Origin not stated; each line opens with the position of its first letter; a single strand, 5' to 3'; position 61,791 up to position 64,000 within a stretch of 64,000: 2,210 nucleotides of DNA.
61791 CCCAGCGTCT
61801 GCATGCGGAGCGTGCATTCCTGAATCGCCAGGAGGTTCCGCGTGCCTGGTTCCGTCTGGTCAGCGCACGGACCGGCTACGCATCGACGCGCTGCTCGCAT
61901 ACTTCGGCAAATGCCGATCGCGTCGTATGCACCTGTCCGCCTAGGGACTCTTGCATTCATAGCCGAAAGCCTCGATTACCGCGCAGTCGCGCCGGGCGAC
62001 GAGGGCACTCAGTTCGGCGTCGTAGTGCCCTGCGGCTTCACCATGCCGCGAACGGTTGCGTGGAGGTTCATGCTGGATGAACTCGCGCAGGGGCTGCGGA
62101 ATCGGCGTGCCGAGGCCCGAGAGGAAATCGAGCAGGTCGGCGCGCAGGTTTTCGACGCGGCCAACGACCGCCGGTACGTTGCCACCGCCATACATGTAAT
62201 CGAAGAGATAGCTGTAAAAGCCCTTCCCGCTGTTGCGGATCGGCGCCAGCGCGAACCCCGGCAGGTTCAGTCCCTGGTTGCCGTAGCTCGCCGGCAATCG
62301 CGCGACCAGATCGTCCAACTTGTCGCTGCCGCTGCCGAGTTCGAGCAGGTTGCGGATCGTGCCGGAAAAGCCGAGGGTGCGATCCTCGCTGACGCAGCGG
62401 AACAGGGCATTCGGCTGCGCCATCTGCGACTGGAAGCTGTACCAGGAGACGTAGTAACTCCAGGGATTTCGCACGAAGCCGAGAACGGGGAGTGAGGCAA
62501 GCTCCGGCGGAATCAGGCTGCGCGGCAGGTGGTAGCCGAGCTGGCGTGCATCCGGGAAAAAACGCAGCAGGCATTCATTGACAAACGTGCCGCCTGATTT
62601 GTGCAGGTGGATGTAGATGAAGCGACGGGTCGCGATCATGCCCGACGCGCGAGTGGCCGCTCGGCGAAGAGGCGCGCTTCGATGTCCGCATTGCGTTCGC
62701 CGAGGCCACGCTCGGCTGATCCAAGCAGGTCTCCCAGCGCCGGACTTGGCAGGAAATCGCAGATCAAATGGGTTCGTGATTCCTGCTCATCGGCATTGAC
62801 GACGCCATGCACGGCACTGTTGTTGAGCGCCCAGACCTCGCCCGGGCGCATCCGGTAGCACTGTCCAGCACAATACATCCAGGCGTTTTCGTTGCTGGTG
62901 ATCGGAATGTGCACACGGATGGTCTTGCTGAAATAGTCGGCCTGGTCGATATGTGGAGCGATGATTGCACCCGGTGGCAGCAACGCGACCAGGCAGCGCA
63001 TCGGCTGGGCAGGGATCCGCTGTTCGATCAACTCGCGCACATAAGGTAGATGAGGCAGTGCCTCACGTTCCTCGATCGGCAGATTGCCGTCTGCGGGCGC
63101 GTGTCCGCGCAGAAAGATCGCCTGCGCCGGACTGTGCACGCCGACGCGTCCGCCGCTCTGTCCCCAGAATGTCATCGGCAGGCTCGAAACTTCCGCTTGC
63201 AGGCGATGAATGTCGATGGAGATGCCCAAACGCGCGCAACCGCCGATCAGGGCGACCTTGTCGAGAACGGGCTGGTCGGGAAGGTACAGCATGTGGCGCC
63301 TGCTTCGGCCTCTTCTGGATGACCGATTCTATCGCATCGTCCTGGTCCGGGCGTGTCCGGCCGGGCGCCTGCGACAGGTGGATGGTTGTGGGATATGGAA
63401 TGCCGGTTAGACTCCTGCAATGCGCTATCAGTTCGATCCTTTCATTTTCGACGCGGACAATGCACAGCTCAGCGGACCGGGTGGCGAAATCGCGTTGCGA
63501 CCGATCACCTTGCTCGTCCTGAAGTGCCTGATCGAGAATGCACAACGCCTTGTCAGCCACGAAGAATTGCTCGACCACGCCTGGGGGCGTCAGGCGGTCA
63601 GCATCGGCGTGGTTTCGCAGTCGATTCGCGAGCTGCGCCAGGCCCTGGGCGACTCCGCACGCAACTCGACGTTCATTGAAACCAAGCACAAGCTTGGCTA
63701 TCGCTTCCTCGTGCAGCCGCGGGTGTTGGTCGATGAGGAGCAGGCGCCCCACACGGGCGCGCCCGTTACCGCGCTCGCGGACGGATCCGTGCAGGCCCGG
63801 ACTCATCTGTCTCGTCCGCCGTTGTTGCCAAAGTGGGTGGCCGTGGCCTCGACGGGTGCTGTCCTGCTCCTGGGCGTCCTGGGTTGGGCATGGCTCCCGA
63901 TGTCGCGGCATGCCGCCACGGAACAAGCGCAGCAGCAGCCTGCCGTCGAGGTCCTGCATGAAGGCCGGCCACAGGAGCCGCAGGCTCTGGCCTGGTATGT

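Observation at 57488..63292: Asp/Asn beta-hydroxylase-type cupin paired with a sulfotransferase twice within 6 kb (once fused, once as overlapping genes)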

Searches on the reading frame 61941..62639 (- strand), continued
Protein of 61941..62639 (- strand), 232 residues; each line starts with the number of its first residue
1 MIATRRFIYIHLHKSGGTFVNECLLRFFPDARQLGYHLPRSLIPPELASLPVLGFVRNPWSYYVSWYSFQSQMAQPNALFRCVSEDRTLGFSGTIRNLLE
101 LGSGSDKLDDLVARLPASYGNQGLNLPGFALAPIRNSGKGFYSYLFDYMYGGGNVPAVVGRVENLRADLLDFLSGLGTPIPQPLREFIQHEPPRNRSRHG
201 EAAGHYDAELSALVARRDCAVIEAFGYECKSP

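Call 84: find_encoding_contigs(protein=P0252, flank=7000, max_places=2)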
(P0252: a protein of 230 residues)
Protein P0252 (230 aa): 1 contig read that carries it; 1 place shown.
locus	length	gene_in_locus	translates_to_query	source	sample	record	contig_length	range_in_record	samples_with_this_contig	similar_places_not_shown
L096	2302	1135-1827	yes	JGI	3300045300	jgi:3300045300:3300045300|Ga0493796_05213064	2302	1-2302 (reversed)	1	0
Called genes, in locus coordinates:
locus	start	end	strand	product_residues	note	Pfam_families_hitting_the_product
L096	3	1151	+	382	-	?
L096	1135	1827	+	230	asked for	PF00685:Sulfotransfer_1 (faint)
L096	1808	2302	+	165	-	?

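Call 85: find_encoding_contigs(protein=P0274, flank=7000, max_places=2)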
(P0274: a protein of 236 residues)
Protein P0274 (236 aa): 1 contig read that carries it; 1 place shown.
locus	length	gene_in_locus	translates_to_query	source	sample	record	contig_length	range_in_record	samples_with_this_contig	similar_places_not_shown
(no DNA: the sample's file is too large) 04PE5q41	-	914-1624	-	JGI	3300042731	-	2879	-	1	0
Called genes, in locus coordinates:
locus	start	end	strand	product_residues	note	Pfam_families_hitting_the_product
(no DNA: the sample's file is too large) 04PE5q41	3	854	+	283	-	?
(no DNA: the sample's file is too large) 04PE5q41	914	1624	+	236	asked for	-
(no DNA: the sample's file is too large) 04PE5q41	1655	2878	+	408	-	?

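Call 86: search_protein_families(library=pfam, proteins=[L096:3-1151:+, L096:1808-2302:+, L091:810-1190:+, L090:3-674:+], max_evalue=0.001)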
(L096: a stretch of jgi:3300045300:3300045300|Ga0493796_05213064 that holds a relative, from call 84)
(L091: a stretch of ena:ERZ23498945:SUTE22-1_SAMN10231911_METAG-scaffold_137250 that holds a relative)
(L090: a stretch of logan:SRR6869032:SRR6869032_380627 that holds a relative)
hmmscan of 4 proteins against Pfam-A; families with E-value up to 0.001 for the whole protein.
L096:3-1151:+ (382 aa): 2 families
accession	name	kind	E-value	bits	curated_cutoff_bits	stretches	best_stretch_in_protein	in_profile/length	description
PF13469.12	Sulfotransfer_3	-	3e-37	129.4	27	1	129-321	1-215/216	Sulfotransferase family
PF00685.33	Sulfotransfer_1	-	2.9e-12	47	22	1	129-327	3-190/255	Sulfotransferase domain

L096:1808-2302:+ (165 aa): 1 family
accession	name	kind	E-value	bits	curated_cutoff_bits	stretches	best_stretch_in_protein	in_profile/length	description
PF07277.16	SapC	-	5.6e-34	118.1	28.9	1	24-164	1-142/220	SapC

L091:810-1190:+ (127 aa): 0 families

L090:3-674:+ (223 aa): 2 families
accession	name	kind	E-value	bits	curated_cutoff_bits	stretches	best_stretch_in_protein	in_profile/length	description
PF05118.21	Asp_Arg_Hydrox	-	1.5e-17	64.3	22.6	1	115-201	74-157/157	Aspartyl/Asparaginyl beta-hydroxylase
PF07883.17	Cupin_2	-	8.6e-05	22.6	27.2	0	155-192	28-64/70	Cupin domain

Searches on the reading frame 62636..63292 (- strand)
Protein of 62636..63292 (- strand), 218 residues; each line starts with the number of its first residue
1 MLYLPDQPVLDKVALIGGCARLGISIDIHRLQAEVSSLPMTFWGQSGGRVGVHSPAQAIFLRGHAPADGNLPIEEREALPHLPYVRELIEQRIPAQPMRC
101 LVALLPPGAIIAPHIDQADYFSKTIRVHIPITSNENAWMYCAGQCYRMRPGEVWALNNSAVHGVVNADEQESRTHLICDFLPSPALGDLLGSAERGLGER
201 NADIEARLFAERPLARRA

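Call 3: search_protein_families(library=pfam, proteins=[window:62636-63292:-], max_evalue=0.01)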
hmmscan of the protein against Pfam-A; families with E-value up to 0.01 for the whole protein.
window:62636-63292:- (218 aa): 1 family
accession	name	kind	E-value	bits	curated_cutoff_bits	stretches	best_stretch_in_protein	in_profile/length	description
PF05118.21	Asp_Arg_Hydrox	-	1e-14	55.1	22.6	1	76-181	50-155/157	Aspartyl/Asparaginyl beta-hydroxylase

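Call 4: search_protein_families(library=ncbifam, proteins=[window:62636-63292:-], max_evalue=0.01)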
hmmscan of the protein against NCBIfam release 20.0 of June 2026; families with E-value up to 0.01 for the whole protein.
window:62636-63292:- (218 aa): 1 family
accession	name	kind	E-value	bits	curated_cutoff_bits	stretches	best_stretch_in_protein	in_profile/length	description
TIGR04531.1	nonproteo_OH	subfamily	5.3e-07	29.3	300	1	66-180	59-170/277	putative nonproteinogenic amino acid hydroxylase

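Call 40: find_homologous_proteins(query=window:62636-63292:-)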
Query window:62636-63292:- (218 aa): 709 proteins with E <= 0.001 among 1550 candidates; the best 120 are listed.
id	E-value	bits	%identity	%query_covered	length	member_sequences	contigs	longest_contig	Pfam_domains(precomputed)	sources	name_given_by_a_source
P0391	2.5e-144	497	100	100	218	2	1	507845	PF05118.22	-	-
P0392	1.7e-108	379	77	100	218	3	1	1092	PF05118.22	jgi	jgi:hypothetical protein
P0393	1.1e-107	377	77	100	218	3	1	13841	PF05118.22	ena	-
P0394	5.8e-107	374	76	100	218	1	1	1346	PF05118.22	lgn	-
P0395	9.4e-107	374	75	100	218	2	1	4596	PF05118.22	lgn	-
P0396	2.9e-106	372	76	100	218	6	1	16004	PF05118.22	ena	-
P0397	1.8e-105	370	80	94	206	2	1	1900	PF05118.22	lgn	-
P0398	1.6e-103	363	72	100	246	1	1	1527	PF05118.22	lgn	-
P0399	4.1e-103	362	73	100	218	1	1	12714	PF05118.22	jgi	jgi:hypothetical protein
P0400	1.5e-102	360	72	100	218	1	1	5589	PF05118.22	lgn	-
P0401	3.1e-102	359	71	100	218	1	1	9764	PF05118.22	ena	-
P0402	1.6e-101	357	72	100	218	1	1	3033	PF05118.22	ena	-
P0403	1.9e-101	356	71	97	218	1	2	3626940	PF05118.22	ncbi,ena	-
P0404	1.9e-101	356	74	97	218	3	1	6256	PF05118.22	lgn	-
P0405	4.4e-101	355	70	100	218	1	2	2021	PF05118.22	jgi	jgi:hypothetical protein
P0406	1.9e-100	353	70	100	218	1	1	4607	PF05118.22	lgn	-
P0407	2.4e-100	353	72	100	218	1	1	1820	PF05118.22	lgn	-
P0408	3.2e-100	352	71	100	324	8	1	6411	PF05118.22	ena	-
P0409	9.8e-100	351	71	100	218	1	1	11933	PF05118.22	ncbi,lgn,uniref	ncbi:aspartyl/asparaginyl beta-hydroxylase domain-containing protein [Dokdonella sp.]|uniref:asparty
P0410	1.2e-99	351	72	96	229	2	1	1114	PF05118.22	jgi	jgi:hypothetical protein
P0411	1.2e-99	350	69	100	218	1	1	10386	PF05118.22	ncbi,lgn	-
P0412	1.0e-98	347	71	96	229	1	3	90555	PF05118.22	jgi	jgi:hypothetical protein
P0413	1.1e-98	347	70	99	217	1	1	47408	PF05118.22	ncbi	-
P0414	6.6e-98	345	68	100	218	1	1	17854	PF05118.22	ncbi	-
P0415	8.3e-98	344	68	97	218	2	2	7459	PF05118.22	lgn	-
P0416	1.2e-97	344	69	100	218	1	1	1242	PF05118.22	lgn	-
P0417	1.7e-97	344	67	97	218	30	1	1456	PF05118.22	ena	-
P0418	1.8e-97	343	68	100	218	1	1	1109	PF05118.22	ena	-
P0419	2.8e-97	343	69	100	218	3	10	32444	PF05118.22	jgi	jgi:hypothetical protein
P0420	6.7e-97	342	70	100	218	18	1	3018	PF05118.22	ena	-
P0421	1.7e-96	340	69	100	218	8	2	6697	PF05118.22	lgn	-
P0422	1.8e-96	340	67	100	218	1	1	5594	PF05118.22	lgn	-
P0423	3.7e-96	339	68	100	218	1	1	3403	PF05118.22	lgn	-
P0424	4.3e-96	339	69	100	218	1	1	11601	PF05118.22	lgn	-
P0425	5.2e-96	339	71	95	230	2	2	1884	PF05118.22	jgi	jgi:hypothetical protein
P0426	6.9e-96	338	68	100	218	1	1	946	PF05118.22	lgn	-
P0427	1.3e-95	337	68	100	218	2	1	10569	PF05118.22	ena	-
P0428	2.7e-95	336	71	96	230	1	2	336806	PF05118.22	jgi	jgi:hypothetical protein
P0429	2.8e-95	336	68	100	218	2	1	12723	PF05118.22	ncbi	ncbi:MAG: aspartyl/asparaginyl beta-hydroxylase domain-containing protein [Dokdonella sp.]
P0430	3.0e-95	336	69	100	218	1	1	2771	PF05118.22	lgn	-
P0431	1.5e-94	334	67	100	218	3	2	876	PF05118.22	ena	-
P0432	1.5e-94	334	67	100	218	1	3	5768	PF05118.22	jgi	jgi:hypothetical protein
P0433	1.6e-94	334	68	96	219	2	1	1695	PF05118.22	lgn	-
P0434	1.5e-93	331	67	99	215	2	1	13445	PF05118.22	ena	-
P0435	3.8e-93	329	68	95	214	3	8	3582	PF05118.22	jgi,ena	-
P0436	4.4e-93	329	67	99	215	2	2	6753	PF05118.22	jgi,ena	-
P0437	4.6e-93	329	71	97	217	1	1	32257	PF05118.22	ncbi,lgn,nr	ncbi:MAG TPA: aspartyl/asparaginyl beta-hydroxylase domain-containing protein [Rhodanobacteraceae ba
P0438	6.5e-93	328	65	99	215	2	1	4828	PF05118.22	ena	-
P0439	7.9e-93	328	66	100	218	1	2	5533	PF05118.22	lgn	-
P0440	1.6e-92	327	67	99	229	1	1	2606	PF05118.22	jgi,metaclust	metaclust:\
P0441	3.0e-92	326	67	98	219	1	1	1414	PF05118.22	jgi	jgi:hypothetical protein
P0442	3.6e-92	326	68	99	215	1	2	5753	PF05118.22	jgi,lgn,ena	-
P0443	5.4e-92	325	65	98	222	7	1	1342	PF05118.22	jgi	jgi:aspartyl/asparaginyl beta-hydroxylase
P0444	6.0e-92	325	68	99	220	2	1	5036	PF05118.22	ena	-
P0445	6.0e-92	325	65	100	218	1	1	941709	PF05118.22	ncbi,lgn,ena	-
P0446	6.2e-92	325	67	99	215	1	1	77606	PF05118.22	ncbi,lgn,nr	ncbi:MAG: aspartyl/asparaginyl beta-hydroxylase domain-containing protein [Rudaea sp.]|nr:aspartyl/a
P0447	7.2e-92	325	67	99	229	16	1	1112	PF05118.22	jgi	-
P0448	1.0e-91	325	67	99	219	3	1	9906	PF05118.22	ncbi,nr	ncbi:MAG TPA: aspartyl/asparaginyl beta-hydroxylase domain-containing protein [Rudaea sp.]|nr:aspart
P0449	1.1e-91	324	66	95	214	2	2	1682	PF05118.22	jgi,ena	-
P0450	1.3e-91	324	67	99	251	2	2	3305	PF05118.22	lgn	-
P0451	2.8e-91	323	66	99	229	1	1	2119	PF05118.22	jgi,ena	-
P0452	4.2e-91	323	68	96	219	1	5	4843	PF05118.22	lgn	-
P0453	5.8e-91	322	64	100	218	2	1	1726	PF05118.22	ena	-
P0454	7.6e-91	322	66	99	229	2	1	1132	PF05118.22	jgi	-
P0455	7.6e-91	322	66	99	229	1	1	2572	PF05118.22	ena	-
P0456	1.7e-90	321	65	99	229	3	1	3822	PF05118.22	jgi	-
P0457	2.0e-90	320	66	99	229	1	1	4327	PF05118.22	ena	-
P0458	2.1e-90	320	65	99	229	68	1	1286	PF05118.22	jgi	-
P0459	4.2e-90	319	65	99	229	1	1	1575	PF05118.22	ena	-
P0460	5.3e-90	319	65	99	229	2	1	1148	PF05118.22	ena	-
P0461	1.1e-89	318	67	96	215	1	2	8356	PF05118.22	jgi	jgi:hypothetical protein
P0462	1.7e-89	317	66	98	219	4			PF05118.22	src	-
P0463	4.1e-89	316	67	99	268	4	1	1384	PF05118.22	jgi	-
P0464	4.8e-89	316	67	100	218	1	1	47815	PF05118.22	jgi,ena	-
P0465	8.3e-89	315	61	99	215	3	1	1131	PF05118.22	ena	-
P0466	1.8e-88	314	66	96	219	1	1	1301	PF05118.22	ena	-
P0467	1.9e-88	314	64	99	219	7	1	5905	PF05118.22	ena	-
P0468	1.9e-88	314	64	100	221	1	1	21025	PF05118.22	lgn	-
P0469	2.0e-88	314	65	99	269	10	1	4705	PF05118.22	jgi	-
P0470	2.3e-88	314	66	96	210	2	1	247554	PF05118.22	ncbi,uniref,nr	ncbi:aspartyl/asparaginyl beta-hydroxylase domain-containing protein [Dokdonella immobilis]|uniref:a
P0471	2.7e-88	313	66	96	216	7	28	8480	PF05118.22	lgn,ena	-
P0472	2.7e-88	313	65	96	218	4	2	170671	PF05118.22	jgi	jgi:hypothetical protein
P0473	3.6e-88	313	64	100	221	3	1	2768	PF05118.22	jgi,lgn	jgi:hypothetical protein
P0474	3.8e-88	313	65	99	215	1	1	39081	PF05118.22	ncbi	-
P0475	4.0e-88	313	65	99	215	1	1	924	PF05118.22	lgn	-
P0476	4.7e-88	313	64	99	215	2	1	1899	PF05118.22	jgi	jgi:hypothetical protein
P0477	4.8e-88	313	66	99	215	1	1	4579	PF05118.22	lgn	-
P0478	5.3e-88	312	65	96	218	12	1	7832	PF05118.22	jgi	jgi:hypothetical protein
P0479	5.9e-88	312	64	99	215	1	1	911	PF05118.22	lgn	-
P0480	7.5e-88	312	66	99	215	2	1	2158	PF05118.22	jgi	jgi:hypothetical protein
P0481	8.9e-88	312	67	99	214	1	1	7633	PF05118.22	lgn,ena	-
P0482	1.2e-87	311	65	99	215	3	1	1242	PF05118.22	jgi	jgi:hypothetical protein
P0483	1.4e-87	311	61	99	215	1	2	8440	PF05118.22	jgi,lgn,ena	-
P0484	1.8e-87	311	64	98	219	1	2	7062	PF05118.22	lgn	-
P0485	2.2e-87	310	64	99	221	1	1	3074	PF05118.22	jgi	jgi:hypothetical protein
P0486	3.0e-87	310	63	100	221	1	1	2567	PF05118.22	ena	-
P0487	3.6e-87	310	61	99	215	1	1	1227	PF05118.22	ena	-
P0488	3.7e-87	310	62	100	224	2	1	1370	PF05118.22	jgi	-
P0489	4.4e-87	309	65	99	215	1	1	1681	PF05118.22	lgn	-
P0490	1.0e-86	308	65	99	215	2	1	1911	PF05118.22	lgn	-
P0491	1.6e-86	308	64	99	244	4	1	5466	PF05118.22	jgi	jgi:hypothetical protein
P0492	5.1e-86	306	62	99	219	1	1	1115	PF05118.22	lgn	-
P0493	6.7e-86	306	64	99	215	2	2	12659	PF05118.22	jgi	jgi:Aspartyl/Asparaginyl beta-hydroxylase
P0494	9.1e-86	305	64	96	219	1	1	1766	PF05118.22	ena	-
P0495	2.3e-85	304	65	96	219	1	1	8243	PF05118.22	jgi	jgi:Aspartyl/Asparaginyl beta-hydroxylase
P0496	3.4e-85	303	64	96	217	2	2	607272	PF05118.22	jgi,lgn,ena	-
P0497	3.6e-85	303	62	96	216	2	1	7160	PF05118.22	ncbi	ncbi:MAG: aspartyl/asparaginyl beta-hydroxylase domain-containing protein [Dokdonella sp.]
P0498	4.0e-85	303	63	95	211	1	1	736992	PF05118.22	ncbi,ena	-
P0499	5.5e-85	303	63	97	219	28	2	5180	PF05118.22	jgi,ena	-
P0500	6.0e-85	302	62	98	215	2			PF05118.22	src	-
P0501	9.7e-85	302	63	99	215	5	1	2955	PF05118.22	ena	-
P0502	1.3e-84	301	65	96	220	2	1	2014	PF05118.22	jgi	-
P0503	2.2e-84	301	62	98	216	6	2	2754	PF05118.22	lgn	-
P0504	3.1e-84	300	63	99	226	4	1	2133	PF05118.22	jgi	jgi:hypothetical protein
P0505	3.3e-84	300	62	99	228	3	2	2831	PF05118.22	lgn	-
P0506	5.1e-84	299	63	95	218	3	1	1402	PF05118.22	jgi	jgi:Aspartyl/Asparaginyl beta-hydroxylase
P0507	5.3e-84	299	63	98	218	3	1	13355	PF05118.22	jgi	jgi:hypothetical protein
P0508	5.3e-84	299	62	98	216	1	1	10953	PF05118.22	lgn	-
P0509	1.6e-83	298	63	98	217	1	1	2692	PF05118.22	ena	-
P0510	3.0e-83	297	67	91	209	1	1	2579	PF05118.22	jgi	jgi:hypothetical protein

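Call 47: search_solved_structures(query=window:62636-63292:-, max_evalue=10, show_alignments=5)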
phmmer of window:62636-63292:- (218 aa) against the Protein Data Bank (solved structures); distinct sequences matched with E-value up to 10: 2.
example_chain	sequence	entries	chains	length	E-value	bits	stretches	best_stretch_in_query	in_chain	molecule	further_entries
4p7w_A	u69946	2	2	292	4.8e-08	36.2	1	81-207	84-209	L-proline cis-4-hydroxylase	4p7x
1e5r_A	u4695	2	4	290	5.6e-05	26.1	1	79-181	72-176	PROLINE OXIDASE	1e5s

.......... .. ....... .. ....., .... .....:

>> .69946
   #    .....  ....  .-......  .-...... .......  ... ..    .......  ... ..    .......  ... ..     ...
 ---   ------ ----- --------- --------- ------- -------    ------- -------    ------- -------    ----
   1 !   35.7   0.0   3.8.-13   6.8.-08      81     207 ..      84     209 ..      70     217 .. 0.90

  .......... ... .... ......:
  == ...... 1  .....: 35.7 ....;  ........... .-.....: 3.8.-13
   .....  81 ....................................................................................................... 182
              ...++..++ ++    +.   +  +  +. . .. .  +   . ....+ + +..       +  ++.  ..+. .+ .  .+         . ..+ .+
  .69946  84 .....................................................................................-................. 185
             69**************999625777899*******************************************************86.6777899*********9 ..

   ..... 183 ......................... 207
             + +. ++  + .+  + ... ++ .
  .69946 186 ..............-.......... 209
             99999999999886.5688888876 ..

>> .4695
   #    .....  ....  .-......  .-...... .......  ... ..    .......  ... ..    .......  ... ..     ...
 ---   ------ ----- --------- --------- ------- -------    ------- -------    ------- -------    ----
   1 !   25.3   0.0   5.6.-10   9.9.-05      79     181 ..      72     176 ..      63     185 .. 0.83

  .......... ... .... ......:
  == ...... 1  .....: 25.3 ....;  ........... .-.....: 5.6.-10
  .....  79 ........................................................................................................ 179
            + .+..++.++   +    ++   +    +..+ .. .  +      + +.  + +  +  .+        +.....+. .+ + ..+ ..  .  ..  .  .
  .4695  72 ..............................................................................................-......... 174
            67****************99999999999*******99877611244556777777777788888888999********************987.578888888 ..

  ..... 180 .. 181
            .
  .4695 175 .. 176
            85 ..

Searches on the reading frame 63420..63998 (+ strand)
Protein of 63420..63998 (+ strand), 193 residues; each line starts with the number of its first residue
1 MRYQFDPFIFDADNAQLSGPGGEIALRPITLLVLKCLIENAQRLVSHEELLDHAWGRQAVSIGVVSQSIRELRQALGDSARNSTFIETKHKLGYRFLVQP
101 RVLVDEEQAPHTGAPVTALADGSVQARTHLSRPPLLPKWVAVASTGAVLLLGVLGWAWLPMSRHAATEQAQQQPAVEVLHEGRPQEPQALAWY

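Call 83: search_protein_families(library=pfam, proteins=[window:63420-63998:+], max_evalue=0.001)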
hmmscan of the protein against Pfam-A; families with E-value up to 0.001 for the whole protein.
window:63420-63998:+ (193 aa): 1 family
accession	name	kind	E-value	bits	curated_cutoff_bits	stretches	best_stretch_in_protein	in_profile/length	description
PF00486.34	Trans_reg_C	-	7e-16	58.5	26.2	1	22-96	2-77/77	Transcriptional regulatory protein, C terminal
